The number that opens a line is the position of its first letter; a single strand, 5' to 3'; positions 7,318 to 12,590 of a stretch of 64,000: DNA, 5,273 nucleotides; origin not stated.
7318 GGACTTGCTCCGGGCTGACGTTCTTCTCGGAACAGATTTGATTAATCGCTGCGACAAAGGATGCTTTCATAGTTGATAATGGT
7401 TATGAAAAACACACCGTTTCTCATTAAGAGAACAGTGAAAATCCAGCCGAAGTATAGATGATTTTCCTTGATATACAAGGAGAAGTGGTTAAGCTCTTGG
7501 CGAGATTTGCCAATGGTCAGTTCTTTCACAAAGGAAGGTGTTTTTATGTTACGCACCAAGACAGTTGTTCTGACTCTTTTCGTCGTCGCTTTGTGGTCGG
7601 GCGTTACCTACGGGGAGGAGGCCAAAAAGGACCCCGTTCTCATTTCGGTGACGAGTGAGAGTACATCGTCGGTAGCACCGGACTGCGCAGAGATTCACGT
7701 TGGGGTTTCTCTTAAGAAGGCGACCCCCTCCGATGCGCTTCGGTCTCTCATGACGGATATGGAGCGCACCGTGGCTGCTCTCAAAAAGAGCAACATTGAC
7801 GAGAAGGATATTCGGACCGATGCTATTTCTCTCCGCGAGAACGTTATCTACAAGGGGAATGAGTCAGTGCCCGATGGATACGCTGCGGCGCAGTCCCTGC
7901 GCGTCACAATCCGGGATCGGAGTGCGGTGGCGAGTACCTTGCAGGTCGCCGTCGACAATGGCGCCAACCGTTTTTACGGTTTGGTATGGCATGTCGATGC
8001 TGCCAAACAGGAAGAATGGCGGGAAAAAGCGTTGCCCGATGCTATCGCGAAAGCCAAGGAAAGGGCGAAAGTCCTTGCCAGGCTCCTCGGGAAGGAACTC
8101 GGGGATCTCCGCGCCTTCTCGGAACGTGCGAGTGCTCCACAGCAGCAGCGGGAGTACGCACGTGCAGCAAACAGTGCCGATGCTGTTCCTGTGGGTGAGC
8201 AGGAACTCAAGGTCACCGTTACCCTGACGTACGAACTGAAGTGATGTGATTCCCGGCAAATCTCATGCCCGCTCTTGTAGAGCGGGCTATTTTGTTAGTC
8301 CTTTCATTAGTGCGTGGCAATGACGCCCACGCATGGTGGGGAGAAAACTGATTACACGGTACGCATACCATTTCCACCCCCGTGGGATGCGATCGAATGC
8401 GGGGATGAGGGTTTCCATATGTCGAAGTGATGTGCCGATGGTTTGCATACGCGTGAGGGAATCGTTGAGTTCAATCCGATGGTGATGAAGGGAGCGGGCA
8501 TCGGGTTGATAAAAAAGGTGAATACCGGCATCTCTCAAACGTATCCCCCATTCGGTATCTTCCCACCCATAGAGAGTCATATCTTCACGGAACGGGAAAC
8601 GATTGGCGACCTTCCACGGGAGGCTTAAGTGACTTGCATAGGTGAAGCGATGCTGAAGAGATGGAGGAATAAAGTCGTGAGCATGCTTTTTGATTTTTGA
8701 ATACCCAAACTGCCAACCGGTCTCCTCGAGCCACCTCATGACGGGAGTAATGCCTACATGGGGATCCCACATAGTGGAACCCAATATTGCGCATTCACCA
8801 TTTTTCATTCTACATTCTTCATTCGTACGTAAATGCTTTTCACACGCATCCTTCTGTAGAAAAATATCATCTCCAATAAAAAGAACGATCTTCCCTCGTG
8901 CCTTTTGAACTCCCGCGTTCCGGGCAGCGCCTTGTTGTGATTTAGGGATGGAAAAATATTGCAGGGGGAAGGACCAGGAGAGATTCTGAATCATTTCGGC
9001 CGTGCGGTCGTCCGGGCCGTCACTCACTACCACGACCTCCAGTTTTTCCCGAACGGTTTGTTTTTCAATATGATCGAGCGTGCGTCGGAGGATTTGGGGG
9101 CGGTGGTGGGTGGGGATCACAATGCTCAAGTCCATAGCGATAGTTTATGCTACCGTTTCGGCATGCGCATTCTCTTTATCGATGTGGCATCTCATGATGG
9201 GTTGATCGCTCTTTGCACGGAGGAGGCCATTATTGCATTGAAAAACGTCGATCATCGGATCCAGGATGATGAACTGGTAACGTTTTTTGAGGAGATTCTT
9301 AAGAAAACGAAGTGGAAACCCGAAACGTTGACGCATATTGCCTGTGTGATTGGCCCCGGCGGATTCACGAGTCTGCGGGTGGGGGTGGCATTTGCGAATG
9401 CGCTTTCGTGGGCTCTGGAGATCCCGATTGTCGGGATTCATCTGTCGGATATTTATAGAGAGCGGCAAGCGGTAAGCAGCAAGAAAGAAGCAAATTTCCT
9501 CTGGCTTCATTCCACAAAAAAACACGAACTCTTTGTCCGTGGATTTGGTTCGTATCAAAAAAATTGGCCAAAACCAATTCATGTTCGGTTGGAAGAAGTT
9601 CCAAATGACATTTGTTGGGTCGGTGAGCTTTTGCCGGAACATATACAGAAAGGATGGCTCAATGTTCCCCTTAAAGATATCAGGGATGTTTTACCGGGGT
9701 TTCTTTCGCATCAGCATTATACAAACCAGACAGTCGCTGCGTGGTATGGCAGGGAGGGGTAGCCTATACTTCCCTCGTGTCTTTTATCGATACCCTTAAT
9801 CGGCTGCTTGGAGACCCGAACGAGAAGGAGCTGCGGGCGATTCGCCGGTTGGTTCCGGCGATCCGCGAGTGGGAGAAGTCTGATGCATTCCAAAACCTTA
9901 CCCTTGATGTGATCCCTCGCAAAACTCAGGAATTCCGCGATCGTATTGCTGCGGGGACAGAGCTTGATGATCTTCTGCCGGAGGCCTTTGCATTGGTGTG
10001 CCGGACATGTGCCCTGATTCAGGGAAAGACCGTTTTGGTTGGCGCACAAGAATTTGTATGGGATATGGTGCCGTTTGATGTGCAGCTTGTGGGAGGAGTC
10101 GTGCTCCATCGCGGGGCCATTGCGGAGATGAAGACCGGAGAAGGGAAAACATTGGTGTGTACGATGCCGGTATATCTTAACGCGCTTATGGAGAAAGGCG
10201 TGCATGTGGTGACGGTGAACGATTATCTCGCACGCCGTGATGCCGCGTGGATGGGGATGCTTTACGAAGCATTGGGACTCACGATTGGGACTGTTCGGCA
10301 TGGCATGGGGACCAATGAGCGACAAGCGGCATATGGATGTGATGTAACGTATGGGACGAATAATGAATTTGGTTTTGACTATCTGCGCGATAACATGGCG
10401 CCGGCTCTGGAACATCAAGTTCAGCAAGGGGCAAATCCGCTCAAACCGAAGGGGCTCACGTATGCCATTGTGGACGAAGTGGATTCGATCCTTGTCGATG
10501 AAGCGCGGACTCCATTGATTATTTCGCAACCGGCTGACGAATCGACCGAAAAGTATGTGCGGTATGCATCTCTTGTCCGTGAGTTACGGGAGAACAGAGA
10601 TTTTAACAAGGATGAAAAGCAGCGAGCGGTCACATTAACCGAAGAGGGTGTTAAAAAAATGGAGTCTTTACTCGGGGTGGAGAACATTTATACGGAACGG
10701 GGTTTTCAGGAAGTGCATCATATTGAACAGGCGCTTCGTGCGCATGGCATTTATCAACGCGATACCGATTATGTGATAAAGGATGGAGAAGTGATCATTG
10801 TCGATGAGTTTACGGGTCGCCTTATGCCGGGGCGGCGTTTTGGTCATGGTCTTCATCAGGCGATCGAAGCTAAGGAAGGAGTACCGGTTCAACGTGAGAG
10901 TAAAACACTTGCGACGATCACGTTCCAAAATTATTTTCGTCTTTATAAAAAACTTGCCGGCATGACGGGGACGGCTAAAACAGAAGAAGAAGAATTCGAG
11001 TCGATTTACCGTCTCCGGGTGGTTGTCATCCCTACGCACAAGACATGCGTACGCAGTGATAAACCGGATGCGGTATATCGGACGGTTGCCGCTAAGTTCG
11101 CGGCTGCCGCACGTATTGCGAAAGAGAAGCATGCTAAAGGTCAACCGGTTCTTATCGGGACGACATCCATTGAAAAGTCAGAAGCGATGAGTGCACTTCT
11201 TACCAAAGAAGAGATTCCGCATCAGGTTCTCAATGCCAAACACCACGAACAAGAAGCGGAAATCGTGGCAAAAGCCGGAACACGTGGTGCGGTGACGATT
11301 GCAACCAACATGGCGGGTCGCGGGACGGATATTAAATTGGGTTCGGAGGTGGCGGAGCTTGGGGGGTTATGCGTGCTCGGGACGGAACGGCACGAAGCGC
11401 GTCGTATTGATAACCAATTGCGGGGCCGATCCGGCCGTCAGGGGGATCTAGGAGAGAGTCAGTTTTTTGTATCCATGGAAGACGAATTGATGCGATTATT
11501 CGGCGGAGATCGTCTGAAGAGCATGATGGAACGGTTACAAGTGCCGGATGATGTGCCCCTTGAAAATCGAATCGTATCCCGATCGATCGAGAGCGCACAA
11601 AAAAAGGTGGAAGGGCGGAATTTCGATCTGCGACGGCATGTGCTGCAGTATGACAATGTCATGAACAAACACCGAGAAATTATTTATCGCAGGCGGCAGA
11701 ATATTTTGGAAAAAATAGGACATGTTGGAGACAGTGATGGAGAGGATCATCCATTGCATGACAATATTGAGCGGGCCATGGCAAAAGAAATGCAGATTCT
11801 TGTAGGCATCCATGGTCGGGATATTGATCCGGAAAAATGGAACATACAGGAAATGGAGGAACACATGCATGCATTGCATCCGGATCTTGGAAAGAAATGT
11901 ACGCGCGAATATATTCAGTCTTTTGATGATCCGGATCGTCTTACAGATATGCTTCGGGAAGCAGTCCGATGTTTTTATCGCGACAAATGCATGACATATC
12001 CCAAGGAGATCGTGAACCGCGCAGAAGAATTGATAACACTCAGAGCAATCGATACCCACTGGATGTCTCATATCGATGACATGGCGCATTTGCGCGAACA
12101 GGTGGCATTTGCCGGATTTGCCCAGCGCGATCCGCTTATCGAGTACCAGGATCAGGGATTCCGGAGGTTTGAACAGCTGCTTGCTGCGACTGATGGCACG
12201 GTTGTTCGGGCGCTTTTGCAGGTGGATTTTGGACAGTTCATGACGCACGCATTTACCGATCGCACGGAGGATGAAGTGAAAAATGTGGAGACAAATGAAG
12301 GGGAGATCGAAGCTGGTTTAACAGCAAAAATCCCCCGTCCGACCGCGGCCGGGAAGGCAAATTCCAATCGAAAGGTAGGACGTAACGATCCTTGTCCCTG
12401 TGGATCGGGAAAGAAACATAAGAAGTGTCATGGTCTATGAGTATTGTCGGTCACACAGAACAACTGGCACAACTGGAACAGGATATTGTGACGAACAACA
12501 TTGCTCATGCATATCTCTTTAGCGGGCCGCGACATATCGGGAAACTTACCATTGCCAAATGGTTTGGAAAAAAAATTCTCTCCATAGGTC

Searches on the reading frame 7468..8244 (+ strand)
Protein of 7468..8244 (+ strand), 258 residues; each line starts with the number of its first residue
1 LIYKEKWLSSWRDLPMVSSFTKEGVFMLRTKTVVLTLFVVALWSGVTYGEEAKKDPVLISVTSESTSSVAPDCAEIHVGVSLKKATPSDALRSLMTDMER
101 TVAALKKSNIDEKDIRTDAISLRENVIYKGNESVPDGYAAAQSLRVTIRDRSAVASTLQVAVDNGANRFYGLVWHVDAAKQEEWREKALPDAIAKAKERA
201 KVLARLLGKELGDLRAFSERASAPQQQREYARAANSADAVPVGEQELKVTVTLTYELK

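Call 105: search_protein_families(library=pfam, proteins=[window:7468-8244:+], max_evalue=0.00001)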
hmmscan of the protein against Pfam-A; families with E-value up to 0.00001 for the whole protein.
window:7468-8244:+ (258 aa): 1 family
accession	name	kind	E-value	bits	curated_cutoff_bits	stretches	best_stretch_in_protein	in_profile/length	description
PF04402.19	SIMPL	-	3.5e-38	132.4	25.2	1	59-255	1-205/205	Protein of unknown function (DUF541)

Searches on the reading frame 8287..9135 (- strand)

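Call 105: search_protein_families(library=pfam, proteins=[window:8287-9135:-], max_evalue=0.00001)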
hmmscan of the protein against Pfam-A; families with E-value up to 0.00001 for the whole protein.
window:8287-9135:- (282 aa): 3 families
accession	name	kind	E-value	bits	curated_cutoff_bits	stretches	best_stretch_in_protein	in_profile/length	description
PF00535.33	Glycos_transf_2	-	8e-21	75.1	23.3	1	4-103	1-101/168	Glycosyl transferase family 2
PF13641.12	Glyco_tranf_2_3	-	1.1e-09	39.1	27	1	3-223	3-217/230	Glycosyltransferase like family 2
PF10111.15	Glyco_tranf_2_2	-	2.5e-08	34.2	27.3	1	5-110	2-111/276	Glycosyltransferase like family 2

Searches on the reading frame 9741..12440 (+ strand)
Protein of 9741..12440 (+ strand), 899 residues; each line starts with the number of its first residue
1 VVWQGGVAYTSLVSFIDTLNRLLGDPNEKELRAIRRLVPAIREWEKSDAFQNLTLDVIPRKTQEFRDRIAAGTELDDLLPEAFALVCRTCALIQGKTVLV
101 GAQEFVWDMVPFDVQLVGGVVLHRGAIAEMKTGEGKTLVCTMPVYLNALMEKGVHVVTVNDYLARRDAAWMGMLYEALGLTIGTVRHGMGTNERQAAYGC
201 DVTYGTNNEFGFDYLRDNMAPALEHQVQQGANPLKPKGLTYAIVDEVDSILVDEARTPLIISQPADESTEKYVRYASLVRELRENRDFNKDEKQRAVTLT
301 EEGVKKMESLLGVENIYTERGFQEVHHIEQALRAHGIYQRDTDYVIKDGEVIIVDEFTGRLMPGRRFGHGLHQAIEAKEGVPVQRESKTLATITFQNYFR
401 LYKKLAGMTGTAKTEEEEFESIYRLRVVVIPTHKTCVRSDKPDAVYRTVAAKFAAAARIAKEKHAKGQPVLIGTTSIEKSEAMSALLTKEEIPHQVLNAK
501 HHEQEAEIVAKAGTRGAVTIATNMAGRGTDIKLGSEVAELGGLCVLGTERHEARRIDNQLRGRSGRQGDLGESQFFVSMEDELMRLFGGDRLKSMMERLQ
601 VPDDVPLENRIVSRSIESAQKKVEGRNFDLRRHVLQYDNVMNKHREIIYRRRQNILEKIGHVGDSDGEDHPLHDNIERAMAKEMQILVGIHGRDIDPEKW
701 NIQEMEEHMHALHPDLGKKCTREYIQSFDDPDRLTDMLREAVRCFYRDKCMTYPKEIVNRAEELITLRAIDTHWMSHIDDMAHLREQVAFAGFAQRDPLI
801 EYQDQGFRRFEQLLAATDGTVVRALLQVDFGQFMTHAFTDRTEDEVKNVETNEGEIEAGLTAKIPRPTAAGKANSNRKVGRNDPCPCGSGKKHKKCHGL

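Call 105: search_protein_families(library=pfam, proteins=[window:9741-12440:+], max_evalue=0.00001)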
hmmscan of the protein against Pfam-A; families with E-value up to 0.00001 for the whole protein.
window:9741-12440:+ (899 aa): 5 families
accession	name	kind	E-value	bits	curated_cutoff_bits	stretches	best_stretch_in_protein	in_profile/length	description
PF07517.20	SecA_DEAD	-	2e-114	382.2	24.6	1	20-420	2-290/290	SecA DEAD-like domain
PF21090.3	P-loop_SecA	-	1.1e-75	254.2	27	2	436-536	2-102/205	SecA P-loop domain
PF07516.18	SecA_SW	-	1.6e-50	172.4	26.7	1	606-828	1-199/200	SecA Wing and Scaffold domain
PF01043.26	SecA_PP_bind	-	3.8e-41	140.6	23.5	1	268-376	2-110/110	SecA preprotein cross-linking domain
PF02810.21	SEC-C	-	4.3e-09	36.5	20.4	1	881-898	1-18/19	SEC-C motif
